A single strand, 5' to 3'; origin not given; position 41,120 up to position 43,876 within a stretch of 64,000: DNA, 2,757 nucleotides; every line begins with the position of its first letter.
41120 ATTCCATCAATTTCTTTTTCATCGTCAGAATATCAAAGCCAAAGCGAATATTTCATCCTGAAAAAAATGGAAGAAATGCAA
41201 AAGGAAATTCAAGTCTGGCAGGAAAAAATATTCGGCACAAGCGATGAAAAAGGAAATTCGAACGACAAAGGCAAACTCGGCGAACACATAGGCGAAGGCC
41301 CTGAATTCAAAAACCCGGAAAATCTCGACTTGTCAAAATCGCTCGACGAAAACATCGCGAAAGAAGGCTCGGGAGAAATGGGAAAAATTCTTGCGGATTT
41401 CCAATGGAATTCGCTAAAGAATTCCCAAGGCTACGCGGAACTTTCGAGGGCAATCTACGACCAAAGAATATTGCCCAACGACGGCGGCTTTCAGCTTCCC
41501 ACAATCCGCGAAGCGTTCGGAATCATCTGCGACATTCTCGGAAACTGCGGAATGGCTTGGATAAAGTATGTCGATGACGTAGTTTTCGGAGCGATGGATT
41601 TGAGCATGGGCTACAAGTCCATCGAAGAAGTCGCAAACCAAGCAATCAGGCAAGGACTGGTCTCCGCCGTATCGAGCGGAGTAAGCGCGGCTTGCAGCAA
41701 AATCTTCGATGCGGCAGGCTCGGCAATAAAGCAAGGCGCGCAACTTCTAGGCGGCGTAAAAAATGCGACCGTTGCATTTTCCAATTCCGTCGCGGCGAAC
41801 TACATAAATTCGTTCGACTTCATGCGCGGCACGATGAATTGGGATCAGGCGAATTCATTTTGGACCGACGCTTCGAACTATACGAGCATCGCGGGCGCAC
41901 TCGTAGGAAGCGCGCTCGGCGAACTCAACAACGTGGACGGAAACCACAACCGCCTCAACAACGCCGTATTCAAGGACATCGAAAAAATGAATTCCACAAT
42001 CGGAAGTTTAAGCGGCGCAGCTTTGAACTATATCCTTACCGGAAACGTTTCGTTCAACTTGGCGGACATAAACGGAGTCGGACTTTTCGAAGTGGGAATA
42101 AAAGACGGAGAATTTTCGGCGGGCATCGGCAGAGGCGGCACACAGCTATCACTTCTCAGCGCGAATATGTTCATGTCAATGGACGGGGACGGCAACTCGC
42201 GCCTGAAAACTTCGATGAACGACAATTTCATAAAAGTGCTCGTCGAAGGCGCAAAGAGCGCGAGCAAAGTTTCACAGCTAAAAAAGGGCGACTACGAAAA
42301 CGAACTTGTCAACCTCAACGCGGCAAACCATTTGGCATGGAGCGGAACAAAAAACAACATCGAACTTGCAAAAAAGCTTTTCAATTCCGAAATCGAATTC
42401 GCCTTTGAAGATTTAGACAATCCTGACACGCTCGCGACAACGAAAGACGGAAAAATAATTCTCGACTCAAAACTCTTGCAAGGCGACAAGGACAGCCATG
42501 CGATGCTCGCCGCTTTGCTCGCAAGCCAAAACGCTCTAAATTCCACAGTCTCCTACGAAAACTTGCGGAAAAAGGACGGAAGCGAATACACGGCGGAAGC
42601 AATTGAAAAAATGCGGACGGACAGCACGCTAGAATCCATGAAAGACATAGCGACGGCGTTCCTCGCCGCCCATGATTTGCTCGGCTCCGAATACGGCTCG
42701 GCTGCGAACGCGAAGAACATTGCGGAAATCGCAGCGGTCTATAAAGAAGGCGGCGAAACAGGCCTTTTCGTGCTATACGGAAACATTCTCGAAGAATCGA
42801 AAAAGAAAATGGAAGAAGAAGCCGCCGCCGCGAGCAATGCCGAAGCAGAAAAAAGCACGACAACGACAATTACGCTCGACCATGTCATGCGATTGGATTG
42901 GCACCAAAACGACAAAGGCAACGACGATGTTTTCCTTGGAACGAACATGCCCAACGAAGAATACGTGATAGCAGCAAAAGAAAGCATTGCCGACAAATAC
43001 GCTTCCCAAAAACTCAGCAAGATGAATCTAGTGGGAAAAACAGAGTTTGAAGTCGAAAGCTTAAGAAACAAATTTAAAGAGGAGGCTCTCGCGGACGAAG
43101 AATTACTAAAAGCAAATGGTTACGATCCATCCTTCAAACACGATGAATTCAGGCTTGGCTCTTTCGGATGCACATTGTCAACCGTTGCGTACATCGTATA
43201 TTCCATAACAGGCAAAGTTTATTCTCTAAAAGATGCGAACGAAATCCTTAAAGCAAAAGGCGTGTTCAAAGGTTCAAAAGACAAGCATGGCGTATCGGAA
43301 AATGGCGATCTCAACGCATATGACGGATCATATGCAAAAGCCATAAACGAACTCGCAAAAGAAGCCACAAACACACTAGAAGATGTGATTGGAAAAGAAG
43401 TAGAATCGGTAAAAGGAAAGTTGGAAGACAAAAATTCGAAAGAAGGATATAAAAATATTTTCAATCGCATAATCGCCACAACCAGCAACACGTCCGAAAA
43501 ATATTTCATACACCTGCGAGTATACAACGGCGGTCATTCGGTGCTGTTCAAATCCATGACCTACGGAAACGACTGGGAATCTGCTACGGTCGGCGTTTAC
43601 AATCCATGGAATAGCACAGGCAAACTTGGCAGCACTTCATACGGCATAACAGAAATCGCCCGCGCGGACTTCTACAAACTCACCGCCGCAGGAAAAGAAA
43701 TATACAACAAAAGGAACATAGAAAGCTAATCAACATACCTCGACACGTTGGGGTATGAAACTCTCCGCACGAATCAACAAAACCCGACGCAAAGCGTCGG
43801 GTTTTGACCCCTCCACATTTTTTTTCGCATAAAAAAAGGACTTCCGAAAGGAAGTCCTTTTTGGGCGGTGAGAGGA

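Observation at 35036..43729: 2897-aa secreted protein with polymorphic-toxin-like architecture and no recognisable secretion or immunity partner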

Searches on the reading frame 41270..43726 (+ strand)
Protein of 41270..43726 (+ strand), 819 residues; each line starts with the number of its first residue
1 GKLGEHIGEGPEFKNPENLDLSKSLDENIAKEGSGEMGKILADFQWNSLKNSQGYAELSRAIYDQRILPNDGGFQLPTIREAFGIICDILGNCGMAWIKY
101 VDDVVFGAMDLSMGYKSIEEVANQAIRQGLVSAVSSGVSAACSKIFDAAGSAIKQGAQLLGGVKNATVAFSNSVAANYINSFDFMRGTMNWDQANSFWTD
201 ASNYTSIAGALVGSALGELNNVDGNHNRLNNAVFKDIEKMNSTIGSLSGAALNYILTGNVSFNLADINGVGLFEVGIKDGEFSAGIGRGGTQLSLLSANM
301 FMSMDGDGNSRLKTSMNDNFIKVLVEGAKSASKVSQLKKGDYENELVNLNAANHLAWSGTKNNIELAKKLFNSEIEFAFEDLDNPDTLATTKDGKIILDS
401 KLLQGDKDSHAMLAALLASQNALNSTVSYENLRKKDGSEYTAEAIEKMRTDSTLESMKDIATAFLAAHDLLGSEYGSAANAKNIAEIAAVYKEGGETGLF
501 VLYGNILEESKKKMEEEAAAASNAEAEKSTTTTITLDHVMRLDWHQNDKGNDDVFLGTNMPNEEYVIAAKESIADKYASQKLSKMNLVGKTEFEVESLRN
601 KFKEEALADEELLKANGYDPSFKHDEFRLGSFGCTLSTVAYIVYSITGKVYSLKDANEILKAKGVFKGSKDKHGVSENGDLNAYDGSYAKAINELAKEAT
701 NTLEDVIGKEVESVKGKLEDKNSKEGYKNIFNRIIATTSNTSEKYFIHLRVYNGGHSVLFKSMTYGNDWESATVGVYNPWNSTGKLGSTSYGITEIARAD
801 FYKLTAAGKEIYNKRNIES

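Call 98: search_dna_similar(query=window:41270-43726:+, collection=phages, mode=protein, max_evalue=0.001, max_rows=8)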
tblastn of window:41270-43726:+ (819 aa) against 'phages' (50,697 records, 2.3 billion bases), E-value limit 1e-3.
No match.

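Call 99: search_dna_similar(query=window:41270-43726:+, collection=plasmids, mode=protein, max_evalue=0.001, max_rows=8)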
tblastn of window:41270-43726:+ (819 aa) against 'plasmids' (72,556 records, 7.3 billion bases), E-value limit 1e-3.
No match.

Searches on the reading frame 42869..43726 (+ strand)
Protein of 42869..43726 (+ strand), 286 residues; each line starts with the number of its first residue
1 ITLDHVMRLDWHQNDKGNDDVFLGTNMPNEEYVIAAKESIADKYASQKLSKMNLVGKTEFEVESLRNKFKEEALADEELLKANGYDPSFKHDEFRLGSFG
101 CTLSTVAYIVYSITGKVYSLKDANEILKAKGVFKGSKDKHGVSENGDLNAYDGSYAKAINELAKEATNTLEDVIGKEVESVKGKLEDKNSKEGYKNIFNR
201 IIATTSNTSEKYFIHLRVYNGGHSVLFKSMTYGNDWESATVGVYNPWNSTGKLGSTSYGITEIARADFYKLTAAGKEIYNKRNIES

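Call 36: search_protein_representatives(protein=window:42869-43726:+)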
Query: 286 residues. Proteins with E-value up to 0.001 (for the whole library): 26; up to 1e-10: 16; up to 1e-30: 9. The best 26 are listed.
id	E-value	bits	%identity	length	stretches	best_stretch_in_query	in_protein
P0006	2.3e-79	283.0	60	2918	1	1-282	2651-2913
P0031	1.1e-38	149.7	40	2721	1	1-283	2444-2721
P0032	4.2e-38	147.8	41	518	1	6-280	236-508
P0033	3.4e-35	138.2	38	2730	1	1-281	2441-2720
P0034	7.0e-35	137.2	37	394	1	7-284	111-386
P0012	2.6e-34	135.3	40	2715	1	4-280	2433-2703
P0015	1.6e-33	132.8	36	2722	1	2-282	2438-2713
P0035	2.4e-32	128.9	39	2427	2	2-283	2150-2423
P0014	7.1e-32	127.3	34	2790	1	7-280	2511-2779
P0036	1.3e-27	113.4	35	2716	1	9-280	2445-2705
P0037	2.5e-25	105.9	42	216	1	72-281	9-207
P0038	1.0e-14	71.1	34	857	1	6-282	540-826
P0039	1.7e-14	70.4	44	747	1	95-283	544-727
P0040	6.9e-14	68.3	37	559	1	5-277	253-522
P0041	1.2e-13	67.6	38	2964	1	93-282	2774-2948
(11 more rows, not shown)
